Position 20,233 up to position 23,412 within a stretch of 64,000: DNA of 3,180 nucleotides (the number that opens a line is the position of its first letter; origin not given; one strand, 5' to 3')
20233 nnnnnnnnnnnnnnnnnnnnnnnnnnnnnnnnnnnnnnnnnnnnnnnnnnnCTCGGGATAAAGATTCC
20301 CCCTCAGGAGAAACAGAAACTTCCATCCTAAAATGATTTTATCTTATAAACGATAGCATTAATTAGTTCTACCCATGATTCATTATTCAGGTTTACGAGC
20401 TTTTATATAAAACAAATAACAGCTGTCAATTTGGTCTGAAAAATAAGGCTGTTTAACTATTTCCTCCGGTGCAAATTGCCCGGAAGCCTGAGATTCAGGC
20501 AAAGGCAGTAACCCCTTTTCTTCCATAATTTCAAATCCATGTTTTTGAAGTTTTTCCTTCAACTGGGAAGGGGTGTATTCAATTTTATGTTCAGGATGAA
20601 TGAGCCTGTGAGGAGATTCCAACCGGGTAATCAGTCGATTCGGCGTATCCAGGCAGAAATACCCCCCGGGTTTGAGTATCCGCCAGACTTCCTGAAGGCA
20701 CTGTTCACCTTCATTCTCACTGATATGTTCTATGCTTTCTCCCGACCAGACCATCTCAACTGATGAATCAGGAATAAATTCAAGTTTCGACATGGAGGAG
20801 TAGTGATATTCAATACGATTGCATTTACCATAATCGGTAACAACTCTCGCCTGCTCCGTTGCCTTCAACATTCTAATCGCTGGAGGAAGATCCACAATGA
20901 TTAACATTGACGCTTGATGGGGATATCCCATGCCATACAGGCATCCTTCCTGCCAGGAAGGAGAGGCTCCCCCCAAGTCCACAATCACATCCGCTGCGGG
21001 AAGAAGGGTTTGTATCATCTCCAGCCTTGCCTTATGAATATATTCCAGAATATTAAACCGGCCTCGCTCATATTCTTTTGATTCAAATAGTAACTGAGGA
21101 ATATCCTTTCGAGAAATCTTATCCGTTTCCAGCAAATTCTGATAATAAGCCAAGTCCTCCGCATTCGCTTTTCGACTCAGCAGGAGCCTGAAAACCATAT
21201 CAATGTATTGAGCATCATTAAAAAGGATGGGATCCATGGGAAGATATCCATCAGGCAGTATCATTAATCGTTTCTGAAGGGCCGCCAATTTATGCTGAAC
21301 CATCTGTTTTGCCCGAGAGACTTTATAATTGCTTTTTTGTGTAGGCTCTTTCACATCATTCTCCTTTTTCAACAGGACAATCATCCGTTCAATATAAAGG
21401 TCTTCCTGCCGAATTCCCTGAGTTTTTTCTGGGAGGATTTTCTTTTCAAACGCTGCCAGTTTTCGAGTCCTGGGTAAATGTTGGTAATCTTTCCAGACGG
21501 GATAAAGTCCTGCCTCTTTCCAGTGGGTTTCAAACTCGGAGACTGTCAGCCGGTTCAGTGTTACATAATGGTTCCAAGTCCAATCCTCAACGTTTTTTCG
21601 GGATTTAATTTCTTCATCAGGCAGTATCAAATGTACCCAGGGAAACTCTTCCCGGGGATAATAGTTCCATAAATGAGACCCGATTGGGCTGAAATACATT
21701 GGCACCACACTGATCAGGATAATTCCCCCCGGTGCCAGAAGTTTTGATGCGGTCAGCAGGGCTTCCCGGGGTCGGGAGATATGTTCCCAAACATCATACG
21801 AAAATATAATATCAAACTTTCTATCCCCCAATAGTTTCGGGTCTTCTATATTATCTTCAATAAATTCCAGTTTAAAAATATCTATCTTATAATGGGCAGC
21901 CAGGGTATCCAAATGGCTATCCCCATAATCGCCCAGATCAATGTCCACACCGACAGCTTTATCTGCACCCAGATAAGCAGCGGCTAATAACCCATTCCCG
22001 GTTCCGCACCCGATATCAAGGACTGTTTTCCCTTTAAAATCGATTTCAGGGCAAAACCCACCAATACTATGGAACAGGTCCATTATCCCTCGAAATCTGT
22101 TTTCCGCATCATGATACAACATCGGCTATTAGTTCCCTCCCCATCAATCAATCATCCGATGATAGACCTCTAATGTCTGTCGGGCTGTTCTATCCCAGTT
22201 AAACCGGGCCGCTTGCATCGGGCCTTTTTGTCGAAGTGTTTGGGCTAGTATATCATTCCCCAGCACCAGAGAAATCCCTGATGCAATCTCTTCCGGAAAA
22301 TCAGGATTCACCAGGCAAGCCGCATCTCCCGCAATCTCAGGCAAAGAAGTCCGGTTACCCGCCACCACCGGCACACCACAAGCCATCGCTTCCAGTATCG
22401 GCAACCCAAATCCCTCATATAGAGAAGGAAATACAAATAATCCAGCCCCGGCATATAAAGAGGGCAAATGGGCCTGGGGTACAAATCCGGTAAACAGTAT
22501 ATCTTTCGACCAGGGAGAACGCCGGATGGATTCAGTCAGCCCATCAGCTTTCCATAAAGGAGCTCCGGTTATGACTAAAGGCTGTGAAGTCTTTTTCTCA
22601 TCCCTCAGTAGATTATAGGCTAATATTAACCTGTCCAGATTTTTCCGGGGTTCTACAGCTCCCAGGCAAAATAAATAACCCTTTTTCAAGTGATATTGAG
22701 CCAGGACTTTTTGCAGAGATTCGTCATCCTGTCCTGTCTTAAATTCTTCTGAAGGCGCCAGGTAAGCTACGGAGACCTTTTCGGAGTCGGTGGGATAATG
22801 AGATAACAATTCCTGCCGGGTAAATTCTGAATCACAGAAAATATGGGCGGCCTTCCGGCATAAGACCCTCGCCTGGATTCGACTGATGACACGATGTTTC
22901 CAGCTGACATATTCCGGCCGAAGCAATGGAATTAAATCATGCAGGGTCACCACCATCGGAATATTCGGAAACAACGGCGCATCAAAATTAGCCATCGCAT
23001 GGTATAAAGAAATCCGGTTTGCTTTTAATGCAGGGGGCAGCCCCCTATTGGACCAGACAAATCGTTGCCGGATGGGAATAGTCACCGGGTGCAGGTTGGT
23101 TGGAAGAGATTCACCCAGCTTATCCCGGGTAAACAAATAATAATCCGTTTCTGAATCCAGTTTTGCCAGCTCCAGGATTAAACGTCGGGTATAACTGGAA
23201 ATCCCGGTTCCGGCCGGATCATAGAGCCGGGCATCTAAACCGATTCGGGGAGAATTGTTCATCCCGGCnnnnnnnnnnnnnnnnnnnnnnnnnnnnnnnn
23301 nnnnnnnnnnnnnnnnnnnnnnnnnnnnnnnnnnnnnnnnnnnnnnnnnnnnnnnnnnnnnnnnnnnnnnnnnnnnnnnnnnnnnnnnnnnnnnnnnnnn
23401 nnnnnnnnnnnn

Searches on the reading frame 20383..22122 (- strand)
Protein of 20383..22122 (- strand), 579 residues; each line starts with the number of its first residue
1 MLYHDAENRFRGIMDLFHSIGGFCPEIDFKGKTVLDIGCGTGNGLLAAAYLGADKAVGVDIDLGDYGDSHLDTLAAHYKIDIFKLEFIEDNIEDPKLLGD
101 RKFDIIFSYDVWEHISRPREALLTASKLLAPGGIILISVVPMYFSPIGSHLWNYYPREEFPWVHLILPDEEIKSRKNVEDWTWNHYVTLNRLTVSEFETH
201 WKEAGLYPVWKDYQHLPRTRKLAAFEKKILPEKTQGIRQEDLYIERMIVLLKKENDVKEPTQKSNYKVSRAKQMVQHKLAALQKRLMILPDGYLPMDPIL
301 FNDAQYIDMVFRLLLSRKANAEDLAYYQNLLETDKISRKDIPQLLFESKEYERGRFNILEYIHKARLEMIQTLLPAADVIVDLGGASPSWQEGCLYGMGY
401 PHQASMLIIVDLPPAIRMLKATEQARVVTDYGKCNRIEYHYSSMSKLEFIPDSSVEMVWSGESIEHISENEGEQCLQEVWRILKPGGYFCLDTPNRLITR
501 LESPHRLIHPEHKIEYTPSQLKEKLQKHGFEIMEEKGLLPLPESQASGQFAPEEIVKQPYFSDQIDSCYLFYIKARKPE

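Call 11: search_protein_families(library=pfam, proteins=[window:20383-22122:-], max_evalue=0.001)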
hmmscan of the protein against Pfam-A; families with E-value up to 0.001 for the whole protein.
window:20383-22122:- (579 aa): 12 families
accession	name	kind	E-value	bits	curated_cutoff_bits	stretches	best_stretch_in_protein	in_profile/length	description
PF08241.18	Methyltransf_11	-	3.6e-24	85.7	21.2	2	35-137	1-95/95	Methyltransferase domain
PF13489.12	Methyltransf_23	-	4e-23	82.4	27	1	7-206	3-159/164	Methyltransferase domain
PF13649.12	Methyltransf_25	-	2.4e-20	73.4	27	2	34-133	1-97/97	Methyltransferase domain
PF13847.12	Methyltransf_31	-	1.9e-18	67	27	1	30-139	3-111/145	Methyltransferase domain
PF08242.18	Methyltransf_12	-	1.1e-16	61.8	30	1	35-135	1-98/98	Methyltransferase domain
PF01209.24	Ubie_methyltran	-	1.1e-07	31.8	20.1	1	406-503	74-164/233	ubiE/COQ5 methyltransferase family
PF13946.11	DUF4214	-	1.2e-06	28.9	23.2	1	302-351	19-68/72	Domain of unknown function (DUF4214)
PF06325.19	PrmA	-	5e-06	26.7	22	1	30-62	161-193/296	Ribosomal protein L11 methyltransferase (PrmA)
PF02353.26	CMAS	-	4.6e-05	23.3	27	0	30-180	62-203/273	Mycolic acid cyclopropane synthetase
PF01728.25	FtsJ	-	0.0001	22.7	24.1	1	28-108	20-97/181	FtsJ-like methyltransferase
PF08003.17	Methyltransf_9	-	0.0001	21.9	23.8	1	28-137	113-217/315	Protein of unknown function (DUF1698)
PF03291.22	mRNA_G-N7_MeTrfase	-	0.00059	19.5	26.6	0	33-140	64-182/315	mRNA (guanine-N(7))-methyltransferase domain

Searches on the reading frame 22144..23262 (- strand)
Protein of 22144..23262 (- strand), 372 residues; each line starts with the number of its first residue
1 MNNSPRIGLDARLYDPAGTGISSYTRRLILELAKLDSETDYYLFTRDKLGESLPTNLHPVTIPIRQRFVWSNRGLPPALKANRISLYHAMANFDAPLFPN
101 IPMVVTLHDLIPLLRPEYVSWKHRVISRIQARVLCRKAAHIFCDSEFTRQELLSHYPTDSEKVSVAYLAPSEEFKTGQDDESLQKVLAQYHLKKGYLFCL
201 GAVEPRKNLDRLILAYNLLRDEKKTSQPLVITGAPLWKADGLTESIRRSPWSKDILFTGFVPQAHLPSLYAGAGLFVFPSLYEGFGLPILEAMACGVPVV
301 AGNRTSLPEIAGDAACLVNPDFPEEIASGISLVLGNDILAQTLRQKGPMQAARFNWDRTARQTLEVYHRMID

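Call 11: search_protein_families(library=pfam, proteins=[window:22144-23262:-], max_evalue=0.001)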
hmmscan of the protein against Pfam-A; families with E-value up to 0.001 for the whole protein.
window:22144-23262:- (372 aa): 6 families
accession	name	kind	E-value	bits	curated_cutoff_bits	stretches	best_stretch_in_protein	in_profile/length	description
PF00534.26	Glycos_transf_1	-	1.6e-29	103.1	26.4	1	193-347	14-169/172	Glycosyl transferases group 1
PF13692.12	Glyco_trans_1_4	-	7.2e-27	94.8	27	1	196-334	3-140/142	Glycosyl transferases group 1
PF13439.12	Glyco_transf_4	-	5.5e-15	56.2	28.5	1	20-167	3-163/170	Glycosyltransferase Family 4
PF20706.3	GT4-conflict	-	3.6e-11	43.1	26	1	191-306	194-315/385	Family 4 Glycosyltransferase in conflict systems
PF13524.12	Glyco_trans_1_2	-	2.4e-07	31.2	25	1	228-364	16-143/144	Glycosyl transferase-like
PF13579.12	Glyco_trans_4_4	-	2.6e-07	31.6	29.7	1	19-165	1-154/158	Glycosyl transferase 4-like domain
